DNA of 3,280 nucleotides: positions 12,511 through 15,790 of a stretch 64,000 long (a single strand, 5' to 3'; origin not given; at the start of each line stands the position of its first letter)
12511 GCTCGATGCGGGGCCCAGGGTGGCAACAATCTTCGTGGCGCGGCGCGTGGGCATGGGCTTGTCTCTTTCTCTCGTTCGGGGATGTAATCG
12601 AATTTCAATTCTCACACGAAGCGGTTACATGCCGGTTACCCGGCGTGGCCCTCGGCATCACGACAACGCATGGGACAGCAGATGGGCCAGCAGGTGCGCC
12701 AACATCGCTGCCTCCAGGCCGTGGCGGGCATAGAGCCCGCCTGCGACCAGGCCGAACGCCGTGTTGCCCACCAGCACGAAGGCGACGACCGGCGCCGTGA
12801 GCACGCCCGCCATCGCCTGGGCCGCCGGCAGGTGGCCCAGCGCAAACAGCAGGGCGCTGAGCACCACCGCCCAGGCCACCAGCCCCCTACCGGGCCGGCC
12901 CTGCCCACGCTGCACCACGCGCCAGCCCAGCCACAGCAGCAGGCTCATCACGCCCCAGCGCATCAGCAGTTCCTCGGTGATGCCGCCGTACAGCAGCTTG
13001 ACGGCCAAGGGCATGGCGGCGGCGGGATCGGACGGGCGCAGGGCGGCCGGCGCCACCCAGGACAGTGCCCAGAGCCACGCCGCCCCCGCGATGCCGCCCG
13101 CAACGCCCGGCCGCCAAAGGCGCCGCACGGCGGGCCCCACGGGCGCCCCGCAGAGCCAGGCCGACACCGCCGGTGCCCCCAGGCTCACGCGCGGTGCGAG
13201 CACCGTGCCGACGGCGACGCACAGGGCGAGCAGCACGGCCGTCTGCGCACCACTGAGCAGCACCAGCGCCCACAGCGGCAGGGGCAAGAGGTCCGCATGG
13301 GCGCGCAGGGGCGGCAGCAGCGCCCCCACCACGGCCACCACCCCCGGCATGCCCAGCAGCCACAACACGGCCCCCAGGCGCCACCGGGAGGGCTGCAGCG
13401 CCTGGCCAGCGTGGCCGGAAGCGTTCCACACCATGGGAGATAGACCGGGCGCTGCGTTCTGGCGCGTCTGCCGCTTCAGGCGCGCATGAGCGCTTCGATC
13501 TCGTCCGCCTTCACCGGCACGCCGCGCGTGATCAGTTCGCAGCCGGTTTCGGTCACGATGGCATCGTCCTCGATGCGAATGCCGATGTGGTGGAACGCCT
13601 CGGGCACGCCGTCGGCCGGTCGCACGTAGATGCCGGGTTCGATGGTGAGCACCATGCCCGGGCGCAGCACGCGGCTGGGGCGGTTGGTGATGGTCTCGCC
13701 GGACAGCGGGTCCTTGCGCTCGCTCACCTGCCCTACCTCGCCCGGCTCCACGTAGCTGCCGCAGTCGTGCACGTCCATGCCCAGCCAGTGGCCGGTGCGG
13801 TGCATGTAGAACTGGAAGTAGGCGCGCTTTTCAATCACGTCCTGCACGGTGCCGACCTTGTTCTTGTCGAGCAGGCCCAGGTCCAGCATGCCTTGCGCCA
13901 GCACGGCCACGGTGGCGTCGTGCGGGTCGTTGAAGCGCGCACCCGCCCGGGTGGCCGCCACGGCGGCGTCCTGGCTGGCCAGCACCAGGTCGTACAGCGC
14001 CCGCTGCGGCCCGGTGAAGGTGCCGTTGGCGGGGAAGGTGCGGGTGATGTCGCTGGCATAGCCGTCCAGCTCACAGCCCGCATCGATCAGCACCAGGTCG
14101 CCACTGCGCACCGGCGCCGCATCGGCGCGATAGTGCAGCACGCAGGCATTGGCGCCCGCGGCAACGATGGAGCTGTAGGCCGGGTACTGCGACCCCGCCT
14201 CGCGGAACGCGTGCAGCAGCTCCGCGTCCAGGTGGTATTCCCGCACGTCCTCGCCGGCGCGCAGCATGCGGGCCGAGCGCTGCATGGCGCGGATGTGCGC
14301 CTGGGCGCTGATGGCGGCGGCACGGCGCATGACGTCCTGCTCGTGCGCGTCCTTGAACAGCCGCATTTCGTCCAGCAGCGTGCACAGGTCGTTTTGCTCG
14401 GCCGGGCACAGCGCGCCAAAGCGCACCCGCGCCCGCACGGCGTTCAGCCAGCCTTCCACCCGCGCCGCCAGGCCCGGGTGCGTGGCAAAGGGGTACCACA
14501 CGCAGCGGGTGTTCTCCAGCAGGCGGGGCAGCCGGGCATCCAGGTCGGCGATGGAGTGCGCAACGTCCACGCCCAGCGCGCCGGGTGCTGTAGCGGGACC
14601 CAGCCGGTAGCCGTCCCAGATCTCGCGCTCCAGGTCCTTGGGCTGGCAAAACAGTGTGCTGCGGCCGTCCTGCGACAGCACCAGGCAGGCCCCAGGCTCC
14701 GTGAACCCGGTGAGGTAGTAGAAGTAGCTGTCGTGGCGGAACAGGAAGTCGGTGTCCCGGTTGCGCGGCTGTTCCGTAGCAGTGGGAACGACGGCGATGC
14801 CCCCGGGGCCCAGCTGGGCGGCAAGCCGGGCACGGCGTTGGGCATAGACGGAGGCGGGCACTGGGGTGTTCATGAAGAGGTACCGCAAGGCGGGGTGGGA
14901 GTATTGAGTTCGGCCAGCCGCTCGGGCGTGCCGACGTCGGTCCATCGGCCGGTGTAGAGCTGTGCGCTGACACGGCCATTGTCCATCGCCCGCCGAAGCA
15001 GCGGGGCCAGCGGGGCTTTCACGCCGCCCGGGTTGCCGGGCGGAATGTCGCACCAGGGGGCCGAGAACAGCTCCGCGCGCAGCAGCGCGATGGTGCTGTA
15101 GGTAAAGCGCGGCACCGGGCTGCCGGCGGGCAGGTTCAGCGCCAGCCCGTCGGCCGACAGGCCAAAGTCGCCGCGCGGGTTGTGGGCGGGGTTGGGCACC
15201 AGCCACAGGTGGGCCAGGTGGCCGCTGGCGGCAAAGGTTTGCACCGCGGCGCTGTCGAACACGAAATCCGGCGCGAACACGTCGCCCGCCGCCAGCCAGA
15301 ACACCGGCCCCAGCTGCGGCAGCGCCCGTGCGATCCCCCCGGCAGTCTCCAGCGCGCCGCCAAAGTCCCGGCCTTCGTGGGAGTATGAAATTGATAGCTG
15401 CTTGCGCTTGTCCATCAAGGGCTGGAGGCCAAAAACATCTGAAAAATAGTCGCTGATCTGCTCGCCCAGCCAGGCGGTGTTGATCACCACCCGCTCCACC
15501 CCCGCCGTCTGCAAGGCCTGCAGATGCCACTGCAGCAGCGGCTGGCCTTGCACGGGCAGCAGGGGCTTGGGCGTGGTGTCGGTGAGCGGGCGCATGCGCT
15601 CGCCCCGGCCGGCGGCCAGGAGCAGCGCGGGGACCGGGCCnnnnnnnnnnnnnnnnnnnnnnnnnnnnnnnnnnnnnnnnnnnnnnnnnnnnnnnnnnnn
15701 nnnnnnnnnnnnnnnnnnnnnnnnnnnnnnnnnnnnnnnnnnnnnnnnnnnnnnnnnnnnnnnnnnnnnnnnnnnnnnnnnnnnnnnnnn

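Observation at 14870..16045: A pyruvoyl-type AdoMet-decarboxylase domain and a MurU-like nucleotidyltransferase are encoded as one polypeptide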

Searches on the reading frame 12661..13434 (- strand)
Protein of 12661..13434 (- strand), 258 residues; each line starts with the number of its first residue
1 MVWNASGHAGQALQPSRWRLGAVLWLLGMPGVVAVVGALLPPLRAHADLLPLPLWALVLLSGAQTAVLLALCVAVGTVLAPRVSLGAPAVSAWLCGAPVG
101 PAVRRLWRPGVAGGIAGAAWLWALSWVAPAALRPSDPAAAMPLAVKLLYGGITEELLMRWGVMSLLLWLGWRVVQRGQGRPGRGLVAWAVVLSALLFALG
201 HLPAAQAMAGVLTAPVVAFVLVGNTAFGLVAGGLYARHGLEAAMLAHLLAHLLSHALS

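Call 34: search_protein_families(library=pfam, proteins=[window:12661-13434:-], max_evalue=0.00001)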
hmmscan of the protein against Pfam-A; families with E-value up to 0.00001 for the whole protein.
window:12661-13434:- (258 aa): 1 family
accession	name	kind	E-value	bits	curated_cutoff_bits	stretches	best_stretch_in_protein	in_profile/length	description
PF02517.21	Rce1-like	-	1.1e-11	45.3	22.4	1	141-251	6-91/93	Type II CAAX prenyl endopeptidase Rce1-like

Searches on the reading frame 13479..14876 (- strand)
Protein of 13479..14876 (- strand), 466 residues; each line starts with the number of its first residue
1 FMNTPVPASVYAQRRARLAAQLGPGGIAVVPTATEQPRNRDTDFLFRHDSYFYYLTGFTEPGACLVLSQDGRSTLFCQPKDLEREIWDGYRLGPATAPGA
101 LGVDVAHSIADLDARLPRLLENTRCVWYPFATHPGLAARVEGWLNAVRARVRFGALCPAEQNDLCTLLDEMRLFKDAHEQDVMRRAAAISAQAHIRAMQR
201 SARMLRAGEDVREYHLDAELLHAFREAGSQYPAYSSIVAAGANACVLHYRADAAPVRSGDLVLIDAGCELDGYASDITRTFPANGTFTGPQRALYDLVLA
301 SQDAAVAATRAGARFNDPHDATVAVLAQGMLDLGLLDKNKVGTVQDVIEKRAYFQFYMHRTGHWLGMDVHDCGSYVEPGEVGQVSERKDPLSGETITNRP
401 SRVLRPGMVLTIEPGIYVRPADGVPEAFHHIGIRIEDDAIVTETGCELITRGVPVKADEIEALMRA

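Call 34: search_protein_families(library=pfam, proteins=[window:13479-14876:-], max_evalue=0.00001)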
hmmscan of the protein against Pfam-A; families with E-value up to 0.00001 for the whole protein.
window:13479-14876:- (466 aa): 2 families
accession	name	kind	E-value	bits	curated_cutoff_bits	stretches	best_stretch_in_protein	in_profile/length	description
PF00557.29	Peptidase_M24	-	4.5e-61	206.7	23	1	182-443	2-208/208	Metallopeptidase family M24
PF05195.22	AMP_N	-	1.3e-37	128.6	24.6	1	11-124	1-118/121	Aminopeptidase P, N-terminal domain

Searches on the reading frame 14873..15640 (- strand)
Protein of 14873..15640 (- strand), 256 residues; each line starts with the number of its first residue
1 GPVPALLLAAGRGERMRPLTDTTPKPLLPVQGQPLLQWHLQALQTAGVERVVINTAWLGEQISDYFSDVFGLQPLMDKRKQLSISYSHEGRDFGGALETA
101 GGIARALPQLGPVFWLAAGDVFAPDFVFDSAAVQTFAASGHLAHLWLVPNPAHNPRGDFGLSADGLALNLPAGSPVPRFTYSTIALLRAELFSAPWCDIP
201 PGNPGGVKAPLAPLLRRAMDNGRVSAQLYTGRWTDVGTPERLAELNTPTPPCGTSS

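Call 27: search_solved_structures(query=window:14873-15640:-, max_evalue=0.00001, show_alignments=1)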
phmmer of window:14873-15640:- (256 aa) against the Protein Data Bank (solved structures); distinct sequences matched with E-value up to 0.00001: 20.
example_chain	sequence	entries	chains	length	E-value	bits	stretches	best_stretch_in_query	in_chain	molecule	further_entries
4y7t_A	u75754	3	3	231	4.3e-48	167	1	4-246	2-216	Nucleotidyl transferase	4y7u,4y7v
8hhd_A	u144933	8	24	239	6e-46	160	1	4-246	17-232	Nucleotidyl transferase | N-acetylmuramate alpha-1-phosphate uridylyltransferase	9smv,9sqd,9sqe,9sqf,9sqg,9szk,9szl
8x7s_B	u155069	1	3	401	7.1e-14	54.8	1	4-114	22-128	UTP--glucose-1-phosphate uridylyltransferase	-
1jyk_A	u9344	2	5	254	1.8e-11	47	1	3-76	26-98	CTP:phosphocholine Cytidylyltransferase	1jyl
7d72_K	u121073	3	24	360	1.9e-10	43.6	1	4-134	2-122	Mannose-1-phosphate guanyltransferase beta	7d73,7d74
7whr_B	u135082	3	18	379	1.1e-08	37.8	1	5-65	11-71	Nucleotidyl transferase family protein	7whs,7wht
2ggo_A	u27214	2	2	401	2.7e-08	36.5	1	5-54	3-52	401aa long hypothetical glucose-1-phosphate thymidylyltransferase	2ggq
5z09_A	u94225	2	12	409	2.8e-08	36.5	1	5-54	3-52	Dual sugar-1-phosphate nucleotidylyltransferase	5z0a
4d48_A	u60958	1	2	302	9e-08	34.8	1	5-84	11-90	GLUCOSE-1-PHOSPHATE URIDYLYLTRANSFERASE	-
2e3d_A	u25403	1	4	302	2.4e-07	33.4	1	5-81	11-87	UTP--glucose-1-phosphate uridylyltransferase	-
3juj_A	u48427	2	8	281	4.3e-07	32.6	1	6-73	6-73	UDP-glucose pyrophosphorylase (GalU)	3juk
7x8j_A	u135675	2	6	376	4.7e-07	32.5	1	4-94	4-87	Mannose-1-phosphate guanylyltransferase 1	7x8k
8yre_D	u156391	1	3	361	5.4e-07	32.3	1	4-95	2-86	Mannose-1-phosphate guanylyltransferase 1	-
9y3p_I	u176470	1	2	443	8.1e-07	31.7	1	5-55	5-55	Translation initiation factor eIF2B subunit gamma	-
6caj_J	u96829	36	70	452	8.4e-07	31.6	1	5-55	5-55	Translation initiation factor eIF-2B subunit gamma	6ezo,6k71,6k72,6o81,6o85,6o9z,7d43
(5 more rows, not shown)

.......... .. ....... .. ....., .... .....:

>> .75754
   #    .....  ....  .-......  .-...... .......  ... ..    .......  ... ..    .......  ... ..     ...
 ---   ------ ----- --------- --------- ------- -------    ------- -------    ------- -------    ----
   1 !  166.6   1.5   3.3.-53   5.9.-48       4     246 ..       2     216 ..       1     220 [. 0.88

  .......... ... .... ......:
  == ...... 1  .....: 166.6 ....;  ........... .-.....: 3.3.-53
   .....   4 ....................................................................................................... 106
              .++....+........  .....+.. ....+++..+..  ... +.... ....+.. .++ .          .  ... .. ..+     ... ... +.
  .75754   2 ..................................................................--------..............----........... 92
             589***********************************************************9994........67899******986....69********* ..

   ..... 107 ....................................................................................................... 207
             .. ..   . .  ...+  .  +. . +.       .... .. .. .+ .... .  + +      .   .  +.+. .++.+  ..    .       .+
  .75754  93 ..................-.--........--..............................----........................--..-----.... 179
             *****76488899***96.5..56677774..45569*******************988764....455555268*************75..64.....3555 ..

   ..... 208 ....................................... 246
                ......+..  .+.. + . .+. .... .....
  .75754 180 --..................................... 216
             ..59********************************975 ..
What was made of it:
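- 14900..15628 (-): C-terminal MurU-type sugar-1-phosphate nucleotidyltransferase domain (residues 140-382). PDB 4Y7T (P. putida MurU) E 4e-48 (call 27).
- On MurU (N-acetylmuramate alpha-1-phosphate uridylyltransferase): 4Y7T E 4e-48 and 8HHD E 6e-46, against at best 7e-14 for others (call 27).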
